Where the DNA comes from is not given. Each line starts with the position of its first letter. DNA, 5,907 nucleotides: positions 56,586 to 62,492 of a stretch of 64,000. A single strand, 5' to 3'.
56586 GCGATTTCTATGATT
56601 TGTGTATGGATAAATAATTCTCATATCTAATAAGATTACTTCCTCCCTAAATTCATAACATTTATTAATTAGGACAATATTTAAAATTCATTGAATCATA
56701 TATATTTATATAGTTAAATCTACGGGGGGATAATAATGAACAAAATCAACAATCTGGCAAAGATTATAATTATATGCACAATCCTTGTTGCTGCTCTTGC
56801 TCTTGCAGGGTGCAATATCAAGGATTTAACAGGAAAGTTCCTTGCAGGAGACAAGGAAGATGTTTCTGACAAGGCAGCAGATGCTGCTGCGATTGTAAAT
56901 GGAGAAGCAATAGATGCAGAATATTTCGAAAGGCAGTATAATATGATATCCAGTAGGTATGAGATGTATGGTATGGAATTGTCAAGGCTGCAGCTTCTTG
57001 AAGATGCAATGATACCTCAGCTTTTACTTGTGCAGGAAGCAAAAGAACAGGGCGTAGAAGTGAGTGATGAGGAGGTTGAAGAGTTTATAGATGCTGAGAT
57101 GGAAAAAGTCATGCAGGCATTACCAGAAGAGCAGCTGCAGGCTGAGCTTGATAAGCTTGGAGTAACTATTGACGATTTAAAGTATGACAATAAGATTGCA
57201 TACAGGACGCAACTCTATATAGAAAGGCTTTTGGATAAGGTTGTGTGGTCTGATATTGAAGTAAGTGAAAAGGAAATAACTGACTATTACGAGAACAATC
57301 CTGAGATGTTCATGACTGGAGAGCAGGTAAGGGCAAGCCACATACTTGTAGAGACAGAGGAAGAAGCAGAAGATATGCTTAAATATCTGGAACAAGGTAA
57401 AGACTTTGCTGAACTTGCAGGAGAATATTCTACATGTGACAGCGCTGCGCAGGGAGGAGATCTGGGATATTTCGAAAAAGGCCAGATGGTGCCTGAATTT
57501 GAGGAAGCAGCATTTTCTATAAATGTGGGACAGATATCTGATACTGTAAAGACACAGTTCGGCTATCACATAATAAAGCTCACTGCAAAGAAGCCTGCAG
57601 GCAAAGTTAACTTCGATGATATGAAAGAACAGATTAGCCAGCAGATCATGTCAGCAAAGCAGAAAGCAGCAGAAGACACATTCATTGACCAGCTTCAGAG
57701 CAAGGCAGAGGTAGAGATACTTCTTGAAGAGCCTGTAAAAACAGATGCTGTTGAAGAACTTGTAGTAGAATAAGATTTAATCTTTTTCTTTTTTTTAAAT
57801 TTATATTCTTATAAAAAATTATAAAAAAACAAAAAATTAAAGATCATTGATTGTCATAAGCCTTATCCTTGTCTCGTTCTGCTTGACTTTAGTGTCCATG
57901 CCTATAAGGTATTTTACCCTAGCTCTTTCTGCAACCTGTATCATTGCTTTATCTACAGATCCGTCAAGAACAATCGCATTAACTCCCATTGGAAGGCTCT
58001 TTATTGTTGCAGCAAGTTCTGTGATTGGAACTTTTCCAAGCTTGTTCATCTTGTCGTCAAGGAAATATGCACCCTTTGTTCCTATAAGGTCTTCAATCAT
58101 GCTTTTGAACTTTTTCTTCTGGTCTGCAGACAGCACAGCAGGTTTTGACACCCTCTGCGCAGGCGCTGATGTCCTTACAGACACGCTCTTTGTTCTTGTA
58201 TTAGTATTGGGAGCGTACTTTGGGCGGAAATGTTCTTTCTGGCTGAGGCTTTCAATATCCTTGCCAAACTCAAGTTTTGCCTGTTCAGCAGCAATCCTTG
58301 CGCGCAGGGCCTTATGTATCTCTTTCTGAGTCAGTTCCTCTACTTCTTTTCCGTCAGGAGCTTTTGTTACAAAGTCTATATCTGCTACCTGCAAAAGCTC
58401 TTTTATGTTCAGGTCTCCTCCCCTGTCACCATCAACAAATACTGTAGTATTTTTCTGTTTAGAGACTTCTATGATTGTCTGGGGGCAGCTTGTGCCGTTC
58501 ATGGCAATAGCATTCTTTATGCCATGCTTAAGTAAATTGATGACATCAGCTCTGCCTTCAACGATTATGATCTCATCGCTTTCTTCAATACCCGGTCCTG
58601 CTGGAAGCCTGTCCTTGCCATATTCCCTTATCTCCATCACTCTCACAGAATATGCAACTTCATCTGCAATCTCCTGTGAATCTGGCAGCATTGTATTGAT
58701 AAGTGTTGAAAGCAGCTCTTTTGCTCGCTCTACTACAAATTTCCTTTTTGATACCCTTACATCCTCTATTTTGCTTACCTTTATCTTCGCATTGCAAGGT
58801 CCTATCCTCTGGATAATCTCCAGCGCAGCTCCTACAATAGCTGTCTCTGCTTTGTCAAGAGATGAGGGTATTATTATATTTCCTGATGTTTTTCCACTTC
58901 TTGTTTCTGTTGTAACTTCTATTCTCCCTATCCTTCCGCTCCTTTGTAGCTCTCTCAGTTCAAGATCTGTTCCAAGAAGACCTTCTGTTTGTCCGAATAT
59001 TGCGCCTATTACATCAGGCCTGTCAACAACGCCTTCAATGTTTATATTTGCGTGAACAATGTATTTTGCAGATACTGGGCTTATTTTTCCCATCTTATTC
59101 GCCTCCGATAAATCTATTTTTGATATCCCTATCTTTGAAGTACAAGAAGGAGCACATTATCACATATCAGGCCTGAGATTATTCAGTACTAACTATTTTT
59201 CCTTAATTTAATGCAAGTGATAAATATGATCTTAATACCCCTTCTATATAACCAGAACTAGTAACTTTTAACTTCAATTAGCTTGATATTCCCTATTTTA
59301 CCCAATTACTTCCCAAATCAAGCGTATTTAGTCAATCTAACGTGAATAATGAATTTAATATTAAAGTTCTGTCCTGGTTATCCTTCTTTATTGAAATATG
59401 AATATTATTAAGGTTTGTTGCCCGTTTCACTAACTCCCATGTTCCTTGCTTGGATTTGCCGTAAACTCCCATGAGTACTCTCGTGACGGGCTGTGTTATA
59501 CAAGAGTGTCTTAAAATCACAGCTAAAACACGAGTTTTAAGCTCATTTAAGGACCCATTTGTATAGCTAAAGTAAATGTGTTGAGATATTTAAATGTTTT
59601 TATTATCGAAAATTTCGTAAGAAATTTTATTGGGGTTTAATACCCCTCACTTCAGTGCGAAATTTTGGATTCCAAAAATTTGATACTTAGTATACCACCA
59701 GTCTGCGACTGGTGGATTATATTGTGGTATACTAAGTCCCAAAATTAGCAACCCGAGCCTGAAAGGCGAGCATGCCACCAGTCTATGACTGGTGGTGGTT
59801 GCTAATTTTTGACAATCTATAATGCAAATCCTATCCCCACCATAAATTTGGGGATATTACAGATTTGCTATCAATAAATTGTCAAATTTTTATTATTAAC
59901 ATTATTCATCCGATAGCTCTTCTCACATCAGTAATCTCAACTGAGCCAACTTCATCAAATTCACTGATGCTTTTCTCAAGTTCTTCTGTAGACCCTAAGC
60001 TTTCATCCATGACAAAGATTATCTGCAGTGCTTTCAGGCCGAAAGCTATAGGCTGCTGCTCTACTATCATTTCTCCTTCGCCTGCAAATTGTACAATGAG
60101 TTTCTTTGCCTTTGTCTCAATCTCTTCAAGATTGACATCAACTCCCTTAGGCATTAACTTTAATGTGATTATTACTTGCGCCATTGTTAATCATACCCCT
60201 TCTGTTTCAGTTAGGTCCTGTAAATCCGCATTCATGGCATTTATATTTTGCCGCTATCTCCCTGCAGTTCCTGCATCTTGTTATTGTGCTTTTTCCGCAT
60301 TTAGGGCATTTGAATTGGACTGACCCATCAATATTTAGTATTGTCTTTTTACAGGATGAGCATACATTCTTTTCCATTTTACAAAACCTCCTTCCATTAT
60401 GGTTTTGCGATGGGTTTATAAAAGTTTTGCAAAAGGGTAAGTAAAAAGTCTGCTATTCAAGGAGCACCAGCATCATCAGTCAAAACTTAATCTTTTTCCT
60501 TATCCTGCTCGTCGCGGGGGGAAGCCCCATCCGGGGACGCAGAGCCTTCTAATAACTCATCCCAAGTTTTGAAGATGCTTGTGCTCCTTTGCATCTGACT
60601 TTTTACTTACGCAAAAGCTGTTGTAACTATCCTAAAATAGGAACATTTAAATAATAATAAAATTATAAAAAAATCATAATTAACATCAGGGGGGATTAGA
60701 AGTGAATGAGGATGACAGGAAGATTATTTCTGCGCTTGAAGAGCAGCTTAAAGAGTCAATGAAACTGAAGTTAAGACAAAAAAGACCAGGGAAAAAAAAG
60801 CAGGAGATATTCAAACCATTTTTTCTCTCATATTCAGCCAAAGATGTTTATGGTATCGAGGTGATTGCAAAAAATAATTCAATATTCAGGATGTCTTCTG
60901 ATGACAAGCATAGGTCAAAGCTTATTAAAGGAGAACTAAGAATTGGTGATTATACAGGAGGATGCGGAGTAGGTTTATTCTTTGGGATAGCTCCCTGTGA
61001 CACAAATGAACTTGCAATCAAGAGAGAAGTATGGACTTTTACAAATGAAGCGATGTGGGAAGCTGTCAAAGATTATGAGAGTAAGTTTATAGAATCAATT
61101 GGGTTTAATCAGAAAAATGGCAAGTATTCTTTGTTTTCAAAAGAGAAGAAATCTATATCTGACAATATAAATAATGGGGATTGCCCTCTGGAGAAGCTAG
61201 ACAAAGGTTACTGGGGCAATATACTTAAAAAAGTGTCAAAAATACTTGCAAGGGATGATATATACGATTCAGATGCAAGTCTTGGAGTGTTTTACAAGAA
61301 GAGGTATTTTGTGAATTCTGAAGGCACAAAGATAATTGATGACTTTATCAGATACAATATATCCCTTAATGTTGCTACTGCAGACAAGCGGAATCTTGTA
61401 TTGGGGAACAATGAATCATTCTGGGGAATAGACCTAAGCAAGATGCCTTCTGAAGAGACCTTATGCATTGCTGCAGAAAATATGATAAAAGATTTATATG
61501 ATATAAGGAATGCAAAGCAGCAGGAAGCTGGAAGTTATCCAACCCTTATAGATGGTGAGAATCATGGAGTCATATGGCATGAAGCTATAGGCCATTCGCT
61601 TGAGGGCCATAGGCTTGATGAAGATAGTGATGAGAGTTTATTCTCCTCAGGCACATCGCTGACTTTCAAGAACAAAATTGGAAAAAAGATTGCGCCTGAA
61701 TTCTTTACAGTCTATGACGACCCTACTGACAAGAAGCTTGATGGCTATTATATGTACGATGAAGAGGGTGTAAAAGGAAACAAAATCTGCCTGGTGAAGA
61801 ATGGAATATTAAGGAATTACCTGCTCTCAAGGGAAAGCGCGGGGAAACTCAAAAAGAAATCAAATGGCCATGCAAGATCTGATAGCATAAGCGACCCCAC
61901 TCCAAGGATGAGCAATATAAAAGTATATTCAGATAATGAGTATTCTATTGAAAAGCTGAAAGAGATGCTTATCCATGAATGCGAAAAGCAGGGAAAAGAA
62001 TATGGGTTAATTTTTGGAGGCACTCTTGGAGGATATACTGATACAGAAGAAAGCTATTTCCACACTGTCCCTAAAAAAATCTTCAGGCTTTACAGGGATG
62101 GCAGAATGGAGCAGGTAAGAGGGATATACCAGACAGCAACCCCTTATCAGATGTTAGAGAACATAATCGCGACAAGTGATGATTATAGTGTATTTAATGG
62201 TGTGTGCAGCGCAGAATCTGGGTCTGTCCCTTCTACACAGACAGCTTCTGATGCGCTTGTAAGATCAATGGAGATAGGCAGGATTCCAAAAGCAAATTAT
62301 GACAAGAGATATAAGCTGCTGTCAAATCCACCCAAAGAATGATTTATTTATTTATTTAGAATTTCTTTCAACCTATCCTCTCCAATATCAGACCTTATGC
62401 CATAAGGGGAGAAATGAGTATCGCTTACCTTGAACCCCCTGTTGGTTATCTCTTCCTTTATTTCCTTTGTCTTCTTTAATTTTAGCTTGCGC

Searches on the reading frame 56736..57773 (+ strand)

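Call 62: search_protein_families(library=pfam, proteins=[window:56736-57773:+], max_evalue=0.0001)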
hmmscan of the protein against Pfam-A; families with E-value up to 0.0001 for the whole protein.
window:56736-57773:+ (345 aa): 5 families
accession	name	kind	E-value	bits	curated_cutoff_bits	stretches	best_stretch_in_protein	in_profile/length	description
PF13616.12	Rotamase_3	-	1.6e-25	90.4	22.5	1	196-286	14-116/116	PPIC-type PPIASE domain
PF00639.27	Rotamase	-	3.6e-24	86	21.7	1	206-283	17-96/97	PPIC-type PPIASE domain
PF13145.12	Rotamase_2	-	2e-21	77.5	27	1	176-298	1-121/121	PPIC-type PPIASE domain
PF13623.11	SurA_N_2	-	3.4e-13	50.1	28.5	1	1-128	1-128/145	SurA-like N-terminal domain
PF13624.11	SurA_N_3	-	3.2e-10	40.5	27.2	1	5-147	6-147/162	SurA-like N-terminal domain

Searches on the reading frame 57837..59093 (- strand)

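Call 62: search_protein_families(library=pfam, proteins=[window:57837-59093:-], max_evalue=0.0001)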
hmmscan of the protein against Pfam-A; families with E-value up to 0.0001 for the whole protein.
window:57837-59093:- (418 aa): 3 families
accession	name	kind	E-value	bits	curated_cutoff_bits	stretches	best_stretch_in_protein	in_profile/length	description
PF13662.12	Toprim_4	-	7.3e-09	36.2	25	1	173-241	1-61/85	Toprim domain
PF13155.12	Toprim_2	-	7.2e-08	33.1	22.1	1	176-251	1-84/88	Toprim-like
PF01751.28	Toprim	-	1.8e-06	28.5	23.1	1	174-248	1-90/96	Toprim domain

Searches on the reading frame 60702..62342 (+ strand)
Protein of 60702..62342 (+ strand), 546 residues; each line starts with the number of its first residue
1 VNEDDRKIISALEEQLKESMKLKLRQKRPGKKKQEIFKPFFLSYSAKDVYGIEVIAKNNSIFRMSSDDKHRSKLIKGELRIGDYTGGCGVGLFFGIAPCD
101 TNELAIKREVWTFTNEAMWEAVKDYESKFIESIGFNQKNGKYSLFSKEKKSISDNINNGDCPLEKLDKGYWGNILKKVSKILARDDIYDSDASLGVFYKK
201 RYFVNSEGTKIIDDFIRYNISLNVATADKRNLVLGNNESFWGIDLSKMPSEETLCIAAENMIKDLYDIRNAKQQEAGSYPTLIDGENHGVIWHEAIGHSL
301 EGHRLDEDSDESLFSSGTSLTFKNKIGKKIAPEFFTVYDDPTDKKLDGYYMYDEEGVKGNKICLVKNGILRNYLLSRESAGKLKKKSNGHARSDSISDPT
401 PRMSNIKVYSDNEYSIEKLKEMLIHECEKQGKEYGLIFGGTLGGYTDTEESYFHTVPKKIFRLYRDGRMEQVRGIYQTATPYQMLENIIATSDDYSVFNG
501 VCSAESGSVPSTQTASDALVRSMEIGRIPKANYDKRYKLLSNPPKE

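Call 62: search_protein_families(library=pfam, proteins=[window:60702-62342:+], max_evalue=0.0001)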
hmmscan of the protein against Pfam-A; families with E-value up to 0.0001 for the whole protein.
window:60702-62342:+ (546 aa): 1 family
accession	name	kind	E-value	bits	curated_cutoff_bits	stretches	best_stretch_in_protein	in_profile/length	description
PF19289.4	PmbA_TldD_3rd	-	2.8e-36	125.2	22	1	277-524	2-217/220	PmbA/TldA metallopeptidase C-terminal domain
